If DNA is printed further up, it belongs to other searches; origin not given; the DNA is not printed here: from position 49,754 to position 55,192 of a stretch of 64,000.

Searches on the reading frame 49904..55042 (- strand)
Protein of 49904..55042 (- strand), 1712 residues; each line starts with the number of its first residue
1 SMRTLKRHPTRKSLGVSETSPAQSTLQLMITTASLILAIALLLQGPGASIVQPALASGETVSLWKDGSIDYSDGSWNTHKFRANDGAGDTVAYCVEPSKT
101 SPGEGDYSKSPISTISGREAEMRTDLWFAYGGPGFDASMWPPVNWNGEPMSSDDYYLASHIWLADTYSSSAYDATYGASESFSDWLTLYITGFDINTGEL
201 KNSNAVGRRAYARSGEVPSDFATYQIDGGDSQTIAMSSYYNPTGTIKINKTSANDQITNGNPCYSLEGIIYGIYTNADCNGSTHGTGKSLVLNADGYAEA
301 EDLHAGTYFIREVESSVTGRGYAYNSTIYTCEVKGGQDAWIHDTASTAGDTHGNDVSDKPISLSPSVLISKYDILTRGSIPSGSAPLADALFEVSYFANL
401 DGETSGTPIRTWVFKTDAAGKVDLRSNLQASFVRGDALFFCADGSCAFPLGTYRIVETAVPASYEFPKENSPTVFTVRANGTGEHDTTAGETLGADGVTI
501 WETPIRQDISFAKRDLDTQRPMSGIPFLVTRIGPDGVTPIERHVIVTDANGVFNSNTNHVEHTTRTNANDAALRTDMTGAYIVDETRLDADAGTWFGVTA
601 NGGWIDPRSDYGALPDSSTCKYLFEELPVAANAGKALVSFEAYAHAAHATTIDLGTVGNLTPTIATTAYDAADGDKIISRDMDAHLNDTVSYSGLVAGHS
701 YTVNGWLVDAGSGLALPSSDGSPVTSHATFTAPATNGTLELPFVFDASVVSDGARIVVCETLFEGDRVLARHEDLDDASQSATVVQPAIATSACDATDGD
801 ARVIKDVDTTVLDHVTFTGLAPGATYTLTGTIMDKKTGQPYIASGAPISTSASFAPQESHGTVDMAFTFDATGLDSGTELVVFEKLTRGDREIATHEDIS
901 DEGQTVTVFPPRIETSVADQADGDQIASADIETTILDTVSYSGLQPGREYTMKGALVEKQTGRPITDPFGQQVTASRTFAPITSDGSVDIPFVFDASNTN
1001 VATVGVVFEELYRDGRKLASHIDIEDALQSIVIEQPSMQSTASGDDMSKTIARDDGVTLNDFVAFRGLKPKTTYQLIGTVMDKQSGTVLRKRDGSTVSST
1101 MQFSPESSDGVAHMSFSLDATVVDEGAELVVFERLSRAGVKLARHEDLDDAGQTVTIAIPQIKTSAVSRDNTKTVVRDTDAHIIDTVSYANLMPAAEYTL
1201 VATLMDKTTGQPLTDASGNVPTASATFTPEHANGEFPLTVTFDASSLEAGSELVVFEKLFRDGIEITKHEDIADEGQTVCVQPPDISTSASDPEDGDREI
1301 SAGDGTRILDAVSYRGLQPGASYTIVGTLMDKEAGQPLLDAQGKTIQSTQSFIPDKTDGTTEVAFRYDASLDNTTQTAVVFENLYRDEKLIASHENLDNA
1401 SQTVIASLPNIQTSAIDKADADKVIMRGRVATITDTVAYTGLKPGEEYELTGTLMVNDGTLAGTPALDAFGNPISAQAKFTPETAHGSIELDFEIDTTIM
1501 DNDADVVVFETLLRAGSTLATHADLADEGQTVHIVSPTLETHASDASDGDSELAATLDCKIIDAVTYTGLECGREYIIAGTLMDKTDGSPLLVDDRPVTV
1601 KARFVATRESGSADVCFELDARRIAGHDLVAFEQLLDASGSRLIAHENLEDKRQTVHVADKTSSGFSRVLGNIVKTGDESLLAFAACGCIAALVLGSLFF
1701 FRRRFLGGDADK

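Call 61: search_protein_families(library=pfam, proteins=[window:49904-55042:-], max_evalue=0.001)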
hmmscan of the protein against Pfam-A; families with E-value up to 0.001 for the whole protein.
window:49904-55042:- (1712 aa): 4 families
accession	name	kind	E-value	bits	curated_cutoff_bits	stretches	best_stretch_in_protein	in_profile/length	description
PF18202.7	TQ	-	6.1e-217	709.1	23.8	8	1409-1533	1-126/127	T-Q ester bond containing domain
PF20610.3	TED_2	-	1.1e-14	55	27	1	64-182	5-113/131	Thioester domain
PF17802.7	SpaA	-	2.8e-14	53.4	23.1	1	245-336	2-80/91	Prealbumin-like fold domain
PF00041.27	fn3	-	1.6e-05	25.4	25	0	810-829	42-65/84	Fibronectin type III domain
